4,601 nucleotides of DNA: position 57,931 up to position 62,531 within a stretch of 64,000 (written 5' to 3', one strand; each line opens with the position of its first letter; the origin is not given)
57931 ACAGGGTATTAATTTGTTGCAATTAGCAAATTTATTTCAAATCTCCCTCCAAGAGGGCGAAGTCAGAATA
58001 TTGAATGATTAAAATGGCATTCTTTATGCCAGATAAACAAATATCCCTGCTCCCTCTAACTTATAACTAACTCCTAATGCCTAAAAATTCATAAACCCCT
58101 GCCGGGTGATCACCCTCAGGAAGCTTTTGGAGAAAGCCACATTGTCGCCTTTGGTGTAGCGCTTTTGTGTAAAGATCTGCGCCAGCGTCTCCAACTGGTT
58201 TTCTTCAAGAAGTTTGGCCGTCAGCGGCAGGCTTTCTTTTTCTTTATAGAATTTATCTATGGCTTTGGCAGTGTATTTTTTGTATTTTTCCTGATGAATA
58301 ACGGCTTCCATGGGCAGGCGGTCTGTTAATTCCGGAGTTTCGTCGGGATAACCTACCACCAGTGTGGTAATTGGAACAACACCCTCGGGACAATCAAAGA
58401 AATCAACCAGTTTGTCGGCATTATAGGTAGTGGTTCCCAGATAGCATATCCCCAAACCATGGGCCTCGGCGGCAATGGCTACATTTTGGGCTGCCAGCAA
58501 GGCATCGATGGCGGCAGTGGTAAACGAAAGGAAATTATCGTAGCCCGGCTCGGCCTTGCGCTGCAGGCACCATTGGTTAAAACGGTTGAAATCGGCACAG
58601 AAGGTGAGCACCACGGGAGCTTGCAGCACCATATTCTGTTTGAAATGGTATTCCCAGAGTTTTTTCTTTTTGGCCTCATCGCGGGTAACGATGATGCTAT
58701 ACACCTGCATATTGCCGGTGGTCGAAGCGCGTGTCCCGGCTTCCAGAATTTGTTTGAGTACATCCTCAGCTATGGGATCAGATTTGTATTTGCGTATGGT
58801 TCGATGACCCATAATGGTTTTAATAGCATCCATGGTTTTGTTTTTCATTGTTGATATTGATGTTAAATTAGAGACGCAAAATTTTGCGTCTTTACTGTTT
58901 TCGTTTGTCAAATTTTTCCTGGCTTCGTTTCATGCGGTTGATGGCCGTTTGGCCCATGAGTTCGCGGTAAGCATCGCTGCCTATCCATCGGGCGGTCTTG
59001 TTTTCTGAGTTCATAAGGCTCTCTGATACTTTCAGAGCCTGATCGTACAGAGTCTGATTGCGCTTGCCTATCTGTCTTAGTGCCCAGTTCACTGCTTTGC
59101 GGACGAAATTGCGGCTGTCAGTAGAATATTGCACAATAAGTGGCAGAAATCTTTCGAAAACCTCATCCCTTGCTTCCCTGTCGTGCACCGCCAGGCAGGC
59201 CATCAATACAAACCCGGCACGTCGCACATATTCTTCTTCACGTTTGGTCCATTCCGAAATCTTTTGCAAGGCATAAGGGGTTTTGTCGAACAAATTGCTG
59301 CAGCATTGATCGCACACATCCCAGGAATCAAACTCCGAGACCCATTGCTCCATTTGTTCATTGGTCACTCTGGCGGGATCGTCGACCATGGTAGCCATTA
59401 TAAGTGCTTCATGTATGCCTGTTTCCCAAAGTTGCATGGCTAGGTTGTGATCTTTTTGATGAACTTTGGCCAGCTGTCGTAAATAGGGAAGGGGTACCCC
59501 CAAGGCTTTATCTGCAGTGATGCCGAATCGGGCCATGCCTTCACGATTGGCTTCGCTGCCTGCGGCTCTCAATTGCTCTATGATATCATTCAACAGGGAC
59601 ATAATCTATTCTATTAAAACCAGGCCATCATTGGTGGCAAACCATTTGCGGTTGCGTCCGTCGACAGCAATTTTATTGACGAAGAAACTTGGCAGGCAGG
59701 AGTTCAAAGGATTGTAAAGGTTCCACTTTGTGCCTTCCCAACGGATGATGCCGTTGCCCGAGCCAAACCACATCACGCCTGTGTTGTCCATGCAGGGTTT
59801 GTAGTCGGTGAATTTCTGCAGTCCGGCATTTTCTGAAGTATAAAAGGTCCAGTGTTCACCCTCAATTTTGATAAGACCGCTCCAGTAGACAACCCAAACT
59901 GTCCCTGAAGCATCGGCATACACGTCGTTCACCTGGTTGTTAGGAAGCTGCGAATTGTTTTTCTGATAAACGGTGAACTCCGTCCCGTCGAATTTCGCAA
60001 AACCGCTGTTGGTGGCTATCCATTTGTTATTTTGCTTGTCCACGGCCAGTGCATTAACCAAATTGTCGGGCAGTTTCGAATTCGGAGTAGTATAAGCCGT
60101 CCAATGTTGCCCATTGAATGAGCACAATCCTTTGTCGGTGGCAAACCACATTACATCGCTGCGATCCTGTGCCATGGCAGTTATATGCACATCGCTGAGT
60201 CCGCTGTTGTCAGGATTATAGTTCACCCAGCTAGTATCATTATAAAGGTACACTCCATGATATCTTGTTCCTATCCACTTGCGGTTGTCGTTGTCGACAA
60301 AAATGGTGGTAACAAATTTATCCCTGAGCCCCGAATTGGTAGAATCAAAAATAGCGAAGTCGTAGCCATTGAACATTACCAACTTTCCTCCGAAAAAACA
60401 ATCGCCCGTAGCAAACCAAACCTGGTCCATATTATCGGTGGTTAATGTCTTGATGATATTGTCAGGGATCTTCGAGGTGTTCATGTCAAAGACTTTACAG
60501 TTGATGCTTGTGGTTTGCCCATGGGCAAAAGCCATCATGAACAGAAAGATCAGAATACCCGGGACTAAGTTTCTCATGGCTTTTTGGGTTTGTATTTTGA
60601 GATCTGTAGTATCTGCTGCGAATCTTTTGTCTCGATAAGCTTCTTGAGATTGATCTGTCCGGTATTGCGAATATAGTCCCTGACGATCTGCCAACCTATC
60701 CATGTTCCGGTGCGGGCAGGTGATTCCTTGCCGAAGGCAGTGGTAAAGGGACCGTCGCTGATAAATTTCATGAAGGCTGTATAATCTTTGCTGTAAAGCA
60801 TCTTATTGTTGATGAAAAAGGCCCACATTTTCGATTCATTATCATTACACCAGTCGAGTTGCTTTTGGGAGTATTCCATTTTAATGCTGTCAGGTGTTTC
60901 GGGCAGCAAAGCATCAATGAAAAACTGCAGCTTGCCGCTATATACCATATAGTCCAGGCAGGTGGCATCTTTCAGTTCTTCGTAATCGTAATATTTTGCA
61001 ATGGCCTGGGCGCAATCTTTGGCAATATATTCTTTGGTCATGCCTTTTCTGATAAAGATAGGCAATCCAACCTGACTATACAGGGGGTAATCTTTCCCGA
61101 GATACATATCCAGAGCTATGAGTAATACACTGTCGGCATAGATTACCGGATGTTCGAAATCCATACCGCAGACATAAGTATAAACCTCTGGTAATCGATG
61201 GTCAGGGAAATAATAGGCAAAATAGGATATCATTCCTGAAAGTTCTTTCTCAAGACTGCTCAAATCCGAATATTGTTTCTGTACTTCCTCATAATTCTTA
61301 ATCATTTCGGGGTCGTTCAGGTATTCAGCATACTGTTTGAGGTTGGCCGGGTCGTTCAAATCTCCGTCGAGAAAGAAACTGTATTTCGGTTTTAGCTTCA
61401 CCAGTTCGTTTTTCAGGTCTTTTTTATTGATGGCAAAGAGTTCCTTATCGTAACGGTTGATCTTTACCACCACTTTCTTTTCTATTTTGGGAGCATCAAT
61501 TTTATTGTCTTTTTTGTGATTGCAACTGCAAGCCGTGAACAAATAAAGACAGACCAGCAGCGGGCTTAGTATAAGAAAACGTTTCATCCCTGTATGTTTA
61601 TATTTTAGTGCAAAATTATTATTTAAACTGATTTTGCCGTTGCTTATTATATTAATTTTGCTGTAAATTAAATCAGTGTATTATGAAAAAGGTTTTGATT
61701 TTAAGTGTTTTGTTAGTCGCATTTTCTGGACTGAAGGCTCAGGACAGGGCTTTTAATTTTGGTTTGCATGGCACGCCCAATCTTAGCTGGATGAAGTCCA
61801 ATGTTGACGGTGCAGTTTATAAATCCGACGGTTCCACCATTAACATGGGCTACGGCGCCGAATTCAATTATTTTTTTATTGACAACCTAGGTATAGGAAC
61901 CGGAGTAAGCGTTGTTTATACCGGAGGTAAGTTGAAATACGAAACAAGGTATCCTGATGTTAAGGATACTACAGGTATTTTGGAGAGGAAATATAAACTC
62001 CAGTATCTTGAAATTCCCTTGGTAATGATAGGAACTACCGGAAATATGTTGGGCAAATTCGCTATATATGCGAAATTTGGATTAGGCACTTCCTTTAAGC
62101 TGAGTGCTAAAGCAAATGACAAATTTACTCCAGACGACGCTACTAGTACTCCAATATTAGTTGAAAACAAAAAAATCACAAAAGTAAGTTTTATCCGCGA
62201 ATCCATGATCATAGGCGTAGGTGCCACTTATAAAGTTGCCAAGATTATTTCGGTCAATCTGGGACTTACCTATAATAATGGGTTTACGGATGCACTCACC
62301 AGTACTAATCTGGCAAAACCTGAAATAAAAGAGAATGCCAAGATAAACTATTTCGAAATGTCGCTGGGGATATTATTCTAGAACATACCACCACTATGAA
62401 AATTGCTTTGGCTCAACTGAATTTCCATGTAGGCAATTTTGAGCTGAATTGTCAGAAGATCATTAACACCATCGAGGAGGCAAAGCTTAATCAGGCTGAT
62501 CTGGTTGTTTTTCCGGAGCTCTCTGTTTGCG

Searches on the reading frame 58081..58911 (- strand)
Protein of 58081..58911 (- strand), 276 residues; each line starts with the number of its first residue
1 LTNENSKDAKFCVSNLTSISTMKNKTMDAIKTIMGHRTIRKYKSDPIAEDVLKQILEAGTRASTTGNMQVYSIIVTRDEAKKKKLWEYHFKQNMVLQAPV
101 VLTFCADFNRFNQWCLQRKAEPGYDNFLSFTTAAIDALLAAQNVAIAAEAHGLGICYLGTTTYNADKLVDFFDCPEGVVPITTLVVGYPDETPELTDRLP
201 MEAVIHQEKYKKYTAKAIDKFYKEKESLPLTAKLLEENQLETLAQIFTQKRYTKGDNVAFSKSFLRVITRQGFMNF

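Call 14: search_protein_families(library=pfam, proteins=[window:58081-58911:-], max_evalue=0.01)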
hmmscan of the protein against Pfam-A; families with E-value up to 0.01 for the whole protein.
window:58081-58911:- (276 aa): 2 families
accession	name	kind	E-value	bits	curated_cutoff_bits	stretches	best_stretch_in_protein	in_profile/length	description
PF00881.29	Nitroreductase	-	6.1e-21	75.8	23.5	1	33-188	1-167/167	Nitroreductase family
PF14512.11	TM1586_NiRdase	-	4.3e-07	30.2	27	0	142-217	89-163/215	Putative TM nitroreductase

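Call 16: find_encoding_contigs(protein=window:58081-58911:-, flank=10000, max_places=6)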
Protein window:58081-58911:- (276 aa): no gene with exactly this product is on record in the collection.

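Call 19: find_encoding_contigs(protein=window:58084-58848:-, flank=10000, max_places=6)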
Protein seq(255 aa) (255 aa): 4 contigs read that carry it; 4 places shown.
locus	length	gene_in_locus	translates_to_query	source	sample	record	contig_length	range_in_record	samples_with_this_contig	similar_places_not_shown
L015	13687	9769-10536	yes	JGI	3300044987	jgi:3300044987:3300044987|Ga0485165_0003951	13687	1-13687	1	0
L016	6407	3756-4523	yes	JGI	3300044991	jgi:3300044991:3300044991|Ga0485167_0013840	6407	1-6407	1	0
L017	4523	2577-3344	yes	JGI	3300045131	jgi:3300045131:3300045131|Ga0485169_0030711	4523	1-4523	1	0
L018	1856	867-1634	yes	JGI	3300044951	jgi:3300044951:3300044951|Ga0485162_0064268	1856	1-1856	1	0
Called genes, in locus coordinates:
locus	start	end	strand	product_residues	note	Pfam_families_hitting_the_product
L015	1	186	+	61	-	?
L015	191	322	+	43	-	-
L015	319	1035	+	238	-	PF00483:NTP_transferase, PF01128:IspD (weak), PF12804:NTP_transf_3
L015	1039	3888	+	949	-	PF12705:PDDEXK_1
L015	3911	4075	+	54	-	-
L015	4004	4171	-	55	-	-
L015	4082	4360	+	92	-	-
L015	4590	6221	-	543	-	PF00795:CN_hydrolase, PF02540:NAD_synthase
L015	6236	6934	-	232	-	PF13505:OMP_b-brl, PF13568:OMP_b-brl_2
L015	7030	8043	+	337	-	PF25594:GldB_lipo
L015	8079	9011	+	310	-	-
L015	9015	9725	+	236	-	PF08713:DNA_alkylation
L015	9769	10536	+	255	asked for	PF14512:TM1586_NiRdase (faint), PF00881:Nitroreductase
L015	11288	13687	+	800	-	?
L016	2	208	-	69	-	?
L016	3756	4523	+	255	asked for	PF14512:TM1586_NiRdase (faint), PF00881:Nitroreductase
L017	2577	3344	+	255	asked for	PF14512:TM1586_NiRdase (faint), PF00881:Nitroreductase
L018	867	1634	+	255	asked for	PF14512:TM1586_NiRdase (faint), PF00881:Nitroreductase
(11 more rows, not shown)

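Call 22: find_related_loci(query=window:58084-58848:-, collection=genome_contigs, flank=6000)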
Query seq(255 aa) (255 aa) in genome_contigs; peptide patterns used: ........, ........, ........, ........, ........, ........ (x = any residue, [..] = any of these).
182 stretches matched a pattern; 133 encode a relative of the query (tblastn E <= 1e-3); the best 80 are kept; 80 distinct loci.
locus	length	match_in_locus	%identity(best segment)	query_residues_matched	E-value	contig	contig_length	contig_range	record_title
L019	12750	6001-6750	92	6-255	6e-161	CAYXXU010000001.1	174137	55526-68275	MAG TPA_asm: uncultured Bacteroidales bacterium isolate SRP220891_co2_158 genome assembly, contig: NODE_63_length_174137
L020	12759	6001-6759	77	2-254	4e-137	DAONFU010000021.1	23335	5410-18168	MAG TPA_asm: Bacteroidales bacterium isolate AMR_MDS_3835 NODE_2232_length_23335_cov_49.754210, whole genome shotgun seq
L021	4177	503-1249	77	6-254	5e-135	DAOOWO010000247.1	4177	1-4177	MAG TPA_asm: Bacteroidales bacterium isolate AMR_MDS_2413 NODE_21368_length_4177_cov_4.032508, whole genome shotgun sequ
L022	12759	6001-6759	74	2-254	7e-132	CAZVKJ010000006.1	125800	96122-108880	MAG TPA_asm: uncultured Bacteroidales bacterium isolate SRP089250_co1_43 genome assembly, contig: NODE_112_length_125800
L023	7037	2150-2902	76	4-254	5e-132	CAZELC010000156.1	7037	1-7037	MAG TPA_asm: uncultured Bacteroidales bacterium isolate SRP220891_co1_21 genome assembly, contig: NODE_21194_length_7037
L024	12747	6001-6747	73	6-254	6e-130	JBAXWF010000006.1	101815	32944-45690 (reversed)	MAG: Bacteroidota bacterium isolate ELA706 MAG706_6, whole genome shotgun sequence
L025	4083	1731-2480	73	5-254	9e-131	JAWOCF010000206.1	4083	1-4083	MAG: Bacteroidales bacterium isolate BLK3-3.bin.96 k191_1291470, whole genome shotgun sequence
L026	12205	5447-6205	75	1-253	4e-128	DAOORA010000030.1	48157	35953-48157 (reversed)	MAG TPA_asm: Bacteroidales bacterium isolate AMR_MDS_2557 NODE_814_length_48157_cov_24.321899, whole genome shotgun sequ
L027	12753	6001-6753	79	4-254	1e-127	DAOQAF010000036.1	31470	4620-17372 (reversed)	MAG TPA_asm: Bacteroidales bacterium isolate AMR_MDS_1269 NODE_1369_length_31470_cov_10.851950, whole genome shotgun seq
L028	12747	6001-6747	78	6-254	3e-127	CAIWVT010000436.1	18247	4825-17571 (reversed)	uncultured bacterium isolate KR_bin-2776 genome assembly, contig: bin-2776:436/679, whole genome shotgun sequence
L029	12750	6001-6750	73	5-254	2e-126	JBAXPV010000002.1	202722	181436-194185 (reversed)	MAG: Bacteroidota bacterium isolate ELA540 MAG540_2, whole genome shotgun sequence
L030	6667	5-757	73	4-254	2e-126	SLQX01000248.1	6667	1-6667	MAG: Bacteroidales bacterium isolate CSSed165cm_555 CSSed16-5cm-53469, whole genome shotgun sequence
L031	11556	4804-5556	76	4-254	2e-125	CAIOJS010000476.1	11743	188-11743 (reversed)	uncultured bacterium isolate AlinenLipids_bin-6511 genome assembly, contig: bin-6511:476/558, whole genome shotgun seque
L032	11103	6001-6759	71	2-254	4e-125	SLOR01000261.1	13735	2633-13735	MAG: Bacteroidales bacterium isolate CSSed165cm_466 CSSed16-5cm-14308, whole genome shotgun sequence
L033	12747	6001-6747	77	6-254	2e-125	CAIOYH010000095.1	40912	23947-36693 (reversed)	uncultured bacterium isolate Kiruna_bin-04925 genome assembly, contig: bin-04925:095/230, whole genome shotgun sequence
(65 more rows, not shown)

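Call 58: search_protein_families(library=pfam, proteins=[L019:7105-7839:-, L019:8373-8741:-, L019:9330-10337:-, L031:9700-10371:-], max_evalue=0.001)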
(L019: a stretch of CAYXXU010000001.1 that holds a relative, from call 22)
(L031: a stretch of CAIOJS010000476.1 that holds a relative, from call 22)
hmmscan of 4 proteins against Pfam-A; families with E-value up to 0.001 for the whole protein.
L019:7105-7839:- (244 aa): 0 families

L019:8373-8741:- (122 aa): 1 family
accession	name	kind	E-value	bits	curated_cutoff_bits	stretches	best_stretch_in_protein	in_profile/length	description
PF04397.21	LytTR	-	2.9e-06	27.8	22.6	1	32-113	14-95/98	LytTr DNA-binding domain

L019:9330-10337:- (335 aa): 0 families

L031:9700-10371:- (223 aa): 1 family
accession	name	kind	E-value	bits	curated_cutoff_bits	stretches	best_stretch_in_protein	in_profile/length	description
PF01551.29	Peptidase_M23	-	1e-17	64.5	28.7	1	107-192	11-89/96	Peptidase family M23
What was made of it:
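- In the closest genome (L019), a different 21-bp palindromic array lies directly beside a LytTR-domain ORF (call 58).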

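Call 68: find_homologous_proteins(query=window:58084-58848:-, max_evalue=1e-80)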
Query seq(255 aa) (255 aa): 6768 proteins with E <= 1e-80 among 8000 candidates; the best 120 are listed.
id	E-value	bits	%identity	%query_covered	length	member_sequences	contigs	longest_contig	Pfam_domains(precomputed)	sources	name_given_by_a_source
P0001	4.2e-164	562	100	98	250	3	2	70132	PF00881.30,PF14512.12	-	-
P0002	8.3e-153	525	92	98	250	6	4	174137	PF00881.30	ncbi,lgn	-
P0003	1.8e-147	507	90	98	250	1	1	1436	PF00881.30,PF14512.12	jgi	jgi:nitroreductase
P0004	1.9e-144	497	87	98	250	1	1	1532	PF00881.30,PF14512.12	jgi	jgi:nitroreductase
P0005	4.0e-144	496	88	98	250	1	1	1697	PF00881.30,PF14512.12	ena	-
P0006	5.8e-144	496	88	98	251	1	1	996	PF00881.30,PF14512.12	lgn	-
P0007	1.6e-141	488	87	98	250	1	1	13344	PF00881.30,PF14512.12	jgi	jgi:nitroreductase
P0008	6.4e-136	469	82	98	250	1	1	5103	PF00881.30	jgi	jgi:nitroreductase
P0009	6.5e-136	469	82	98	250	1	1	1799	PF00881.30,PF14512.12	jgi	jgi:nitroreductase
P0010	6.0e-134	463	80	98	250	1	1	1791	PF00881.30,PF14512.12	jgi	jgi:nitroreductase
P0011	5.3e-132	457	78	98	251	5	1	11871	PF00881.30,PF14512.12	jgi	-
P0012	8.8e-132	456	80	98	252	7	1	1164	PF00881.30,PF14512.12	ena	-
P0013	2.6e-131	454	80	98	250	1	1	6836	PF00881.30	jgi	jgi:nitroreductase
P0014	5.1e-131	453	77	98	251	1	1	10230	PF00881.30,PF14512.12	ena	-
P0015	2.1e-130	451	78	98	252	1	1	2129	PF00881.30,PF14512.12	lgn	-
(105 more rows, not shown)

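Call 69: find_encoding_contigs(protein=P0007, flank=5000, max_places=3)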
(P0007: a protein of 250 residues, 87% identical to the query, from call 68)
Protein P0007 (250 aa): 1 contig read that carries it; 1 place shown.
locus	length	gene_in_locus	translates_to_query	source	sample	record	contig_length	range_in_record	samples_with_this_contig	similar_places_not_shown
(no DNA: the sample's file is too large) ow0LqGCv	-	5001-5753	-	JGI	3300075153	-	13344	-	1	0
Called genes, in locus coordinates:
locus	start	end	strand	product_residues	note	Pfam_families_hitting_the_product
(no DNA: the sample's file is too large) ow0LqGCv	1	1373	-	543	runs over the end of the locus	PF00795:CN_hydrolase, PF02540:NAD_synthase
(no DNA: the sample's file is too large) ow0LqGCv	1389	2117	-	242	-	PF13505:OMP_b-brl, PF13568:OMP_b-brl_2 (weak)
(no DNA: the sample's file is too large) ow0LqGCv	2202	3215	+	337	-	PF25594:GldB_lipo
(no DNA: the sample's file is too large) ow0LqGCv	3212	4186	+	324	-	-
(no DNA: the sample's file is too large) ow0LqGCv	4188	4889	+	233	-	PF08713:DNA_alkylation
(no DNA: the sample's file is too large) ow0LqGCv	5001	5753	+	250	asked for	PF00881:Nitroreductase, PF14512:TM1586_NiRdase (faint)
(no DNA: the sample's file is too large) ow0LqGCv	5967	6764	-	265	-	PF02754:CCG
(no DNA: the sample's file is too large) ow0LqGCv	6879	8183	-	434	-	PF00037:Fer4 (faint), PF12838:Fer4_7 (faint), PF12797:Fer4_2 (faint), PF13183:Fer4_8, PF13187:Fer4_9, PF13237:Fer4_10, PF13484:Fer4_16 (weak), PF13534:Fer4_17, +1 more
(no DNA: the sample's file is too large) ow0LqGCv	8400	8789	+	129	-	PF07366:SnoaL (weak), PF14534:DUF4440, PF12680:SnoaL_2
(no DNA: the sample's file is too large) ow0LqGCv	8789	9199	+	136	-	PF04134:DCC1-like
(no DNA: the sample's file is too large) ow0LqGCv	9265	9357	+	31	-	?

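Call 70: find_encoding_contigs(protein=P0003, flank=3000, max_places=3)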
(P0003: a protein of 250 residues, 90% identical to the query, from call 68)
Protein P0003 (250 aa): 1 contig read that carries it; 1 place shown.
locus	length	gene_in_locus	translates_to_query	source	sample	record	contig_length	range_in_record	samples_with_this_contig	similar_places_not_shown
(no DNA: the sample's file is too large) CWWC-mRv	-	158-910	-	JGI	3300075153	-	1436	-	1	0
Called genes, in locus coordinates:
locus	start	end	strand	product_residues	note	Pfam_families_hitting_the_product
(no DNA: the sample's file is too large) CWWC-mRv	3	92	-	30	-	?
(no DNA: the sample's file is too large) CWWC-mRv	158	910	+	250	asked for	PF00881:Nitroreductase, PF14512:TM1586_NiRdase (faint)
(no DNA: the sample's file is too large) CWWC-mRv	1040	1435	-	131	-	?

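Call 71: find_encoding_contigs(protein=P0005, flank=3000, max_places=3)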
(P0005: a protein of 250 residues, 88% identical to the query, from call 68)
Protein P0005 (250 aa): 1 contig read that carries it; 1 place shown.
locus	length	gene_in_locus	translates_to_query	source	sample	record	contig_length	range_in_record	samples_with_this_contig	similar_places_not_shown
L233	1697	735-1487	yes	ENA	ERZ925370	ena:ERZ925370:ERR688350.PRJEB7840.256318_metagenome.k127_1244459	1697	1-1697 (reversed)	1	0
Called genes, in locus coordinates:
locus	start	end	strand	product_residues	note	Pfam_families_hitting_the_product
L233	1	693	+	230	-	?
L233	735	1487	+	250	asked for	PF00881:Nitroreductase, PF14512:TM1586_NiRdase (faint)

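Call 72: find_encoding_contigs(protein=P0004, flank=3000, max_places=3)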
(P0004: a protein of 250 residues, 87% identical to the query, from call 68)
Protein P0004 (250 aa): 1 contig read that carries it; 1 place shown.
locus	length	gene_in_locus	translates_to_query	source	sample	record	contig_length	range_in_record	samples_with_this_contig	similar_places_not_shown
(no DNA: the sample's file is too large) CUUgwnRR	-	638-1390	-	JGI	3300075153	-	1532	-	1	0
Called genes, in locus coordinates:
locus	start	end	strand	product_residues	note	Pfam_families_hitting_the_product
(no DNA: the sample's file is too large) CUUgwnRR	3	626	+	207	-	?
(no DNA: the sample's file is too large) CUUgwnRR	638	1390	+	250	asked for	PF00881:Nitroreductase, PF14512:TM1586_NiRdase (faint)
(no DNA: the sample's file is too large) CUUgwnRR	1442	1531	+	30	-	?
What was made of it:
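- Tried and rejected: Close relatives P0003, P0004 and P0007: gene maps could be read but DNA was not available (calls 69, 70, 72).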

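Call 74: find_encoding_contigs(protein=P0001, flank=10000, max_places=4)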
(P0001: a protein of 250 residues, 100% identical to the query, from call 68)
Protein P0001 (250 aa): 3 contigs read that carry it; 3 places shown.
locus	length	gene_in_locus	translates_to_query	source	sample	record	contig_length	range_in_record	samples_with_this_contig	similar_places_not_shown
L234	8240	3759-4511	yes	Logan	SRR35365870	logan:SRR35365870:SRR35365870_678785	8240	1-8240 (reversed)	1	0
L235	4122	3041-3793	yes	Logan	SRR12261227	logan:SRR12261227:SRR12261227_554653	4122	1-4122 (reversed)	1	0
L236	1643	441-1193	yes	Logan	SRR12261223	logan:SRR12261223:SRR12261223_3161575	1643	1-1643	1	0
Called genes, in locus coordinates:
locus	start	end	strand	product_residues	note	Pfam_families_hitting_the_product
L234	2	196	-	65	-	?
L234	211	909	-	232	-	PF13505:OMP_b-brl, PF13568:OMP_b-brl_2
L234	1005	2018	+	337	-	PF25594:GldB_lipo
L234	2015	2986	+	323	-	-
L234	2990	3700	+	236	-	PF08713:DNA_alkylation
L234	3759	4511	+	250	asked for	PF00881:Nitroreductase, PF14512:TM1586_NiRdase (faint)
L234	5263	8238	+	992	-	?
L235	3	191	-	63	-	?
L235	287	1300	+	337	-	PF25594:GldB_lipo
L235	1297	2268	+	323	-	-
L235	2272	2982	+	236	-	PF08713:DNA_alkylation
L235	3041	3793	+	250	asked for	PF00881:Nitroreductase, PF14512:TM1586_NiRdase (faint)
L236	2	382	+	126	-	?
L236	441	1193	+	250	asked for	PF00881:Nitroreductase, PF14512:TM1586_NiRdase (faint)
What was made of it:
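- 58081..58848 (-): Upstream gene: nitroreductase, 255 aa from the first ATG. Pfam (call 14); exact protein found on JGI and Logan contigs (calls 19, 74).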

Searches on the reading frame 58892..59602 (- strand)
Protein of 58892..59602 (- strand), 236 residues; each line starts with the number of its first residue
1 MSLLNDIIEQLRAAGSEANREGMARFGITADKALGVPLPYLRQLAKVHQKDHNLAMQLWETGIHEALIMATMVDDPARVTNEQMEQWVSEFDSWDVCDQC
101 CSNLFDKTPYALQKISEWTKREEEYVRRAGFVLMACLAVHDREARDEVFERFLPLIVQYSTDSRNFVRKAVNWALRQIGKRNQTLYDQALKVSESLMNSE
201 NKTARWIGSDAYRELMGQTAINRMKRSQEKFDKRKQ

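Call 14: search_protein_families(library=pfam, proteins=[window:58892-59602:-], max_evalue=0.01)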
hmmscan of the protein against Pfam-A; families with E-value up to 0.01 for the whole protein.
window:58892-59602:- (236 aa): 3 families
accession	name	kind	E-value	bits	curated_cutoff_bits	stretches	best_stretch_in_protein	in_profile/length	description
PF08713.17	DNA_alkylation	-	3.5e-38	131.9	21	1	7-213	1-211/213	DNA alkylation repair enzyme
PF13513.12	HEAT_EZ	-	0.0012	19.8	27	0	133-178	10-55/55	HEAT-like repeat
PF02985.28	HEAT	-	0.0092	16.6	23.5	0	152-180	1-29/31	HEAT repeat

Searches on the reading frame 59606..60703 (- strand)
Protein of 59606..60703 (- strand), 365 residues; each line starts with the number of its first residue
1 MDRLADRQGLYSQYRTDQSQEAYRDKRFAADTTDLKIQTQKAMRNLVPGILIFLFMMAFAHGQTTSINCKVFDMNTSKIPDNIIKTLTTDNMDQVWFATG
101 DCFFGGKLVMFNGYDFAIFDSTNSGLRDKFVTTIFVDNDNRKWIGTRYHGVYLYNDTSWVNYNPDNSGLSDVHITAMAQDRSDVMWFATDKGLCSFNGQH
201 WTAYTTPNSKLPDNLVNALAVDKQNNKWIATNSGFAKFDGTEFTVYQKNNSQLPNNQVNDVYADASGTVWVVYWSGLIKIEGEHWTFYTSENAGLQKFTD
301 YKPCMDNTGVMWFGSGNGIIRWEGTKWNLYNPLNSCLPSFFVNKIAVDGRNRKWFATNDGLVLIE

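Call 14: search_protein_families(library=pfam, proteins=[window:59606-60703:-], max_evalue=0.01)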
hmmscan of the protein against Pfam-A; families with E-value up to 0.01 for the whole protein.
window:59606-60703:- (365 aa): 2 families
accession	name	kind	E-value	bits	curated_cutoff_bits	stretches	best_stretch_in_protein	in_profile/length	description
PF07494.17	Reg_prop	-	7.6e-20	68.9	20.4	0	168-190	1-23/24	Two component regulator propeller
PF08450.18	SGL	-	0.0012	18.9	26.3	0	173-232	42-104/246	SMP-30/Gluconolactonase/LRE-like region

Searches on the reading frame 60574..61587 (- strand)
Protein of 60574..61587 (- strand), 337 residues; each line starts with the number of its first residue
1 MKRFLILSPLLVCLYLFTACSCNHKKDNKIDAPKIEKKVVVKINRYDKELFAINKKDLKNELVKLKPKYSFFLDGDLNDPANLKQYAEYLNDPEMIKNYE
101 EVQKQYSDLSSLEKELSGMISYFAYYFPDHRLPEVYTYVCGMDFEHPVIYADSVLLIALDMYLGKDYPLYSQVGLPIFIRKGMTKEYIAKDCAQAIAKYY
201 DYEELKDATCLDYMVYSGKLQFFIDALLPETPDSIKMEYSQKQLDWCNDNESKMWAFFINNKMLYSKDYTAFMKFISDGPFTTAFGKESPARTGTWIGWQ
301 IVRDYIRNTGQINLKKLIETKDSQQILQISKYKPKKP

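Call 14: search_protein_families(library=pfam, proteins=[window:60574-61587:-], max_evalue=0.01)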
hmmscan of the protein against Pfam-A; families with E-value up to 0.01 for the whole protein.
window:60574-61587:- (337 aa): 2 families
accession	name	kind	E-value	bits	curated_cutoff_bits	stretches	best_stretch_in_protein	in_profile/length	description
PF25594.1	GldB_lipo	-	1.6e-97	327.3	27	1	32-334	5-309/309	Gliding motility protein GldB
PF10026.15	DUF2268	-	0.0081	16.1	23.6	0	204-321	85-189/195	Predicted Zn-dependent protease (DUF2268)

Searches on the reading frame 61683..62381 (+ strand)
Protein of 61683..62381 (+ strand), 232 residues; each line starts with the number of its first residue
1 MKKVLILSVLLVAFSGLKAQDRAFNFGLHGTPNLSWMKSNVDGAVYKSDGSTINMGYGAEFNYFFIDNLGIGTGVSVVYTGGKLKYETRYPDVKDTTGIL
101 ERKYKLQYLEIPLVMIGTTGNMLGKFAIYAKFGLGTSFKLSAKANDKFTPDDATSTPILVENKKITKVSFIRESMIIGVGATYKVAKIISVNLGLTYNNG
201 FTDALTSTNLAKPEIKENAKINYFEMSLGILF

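Call 14: search_protein_families(library=pfam, proteins=[window:61683-62381:+], max_evalue=0.01)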
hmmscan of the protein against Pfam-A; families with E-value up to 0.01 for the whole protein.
window:61683-62381:+ (232 aa): 2 families
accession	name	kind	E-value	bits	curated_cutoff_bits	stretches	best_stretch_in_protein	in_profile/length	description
PF13505.12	OMP_b-brl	-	9.6e-11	42.6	28.7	1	8-215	2-158/175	Outer membrane protein beta-barrel domain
PF13568.12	OMP_b-brl_2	-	7.8e-08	33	27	1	19-204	2-173/175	Outer membrane protein beta-barrel domain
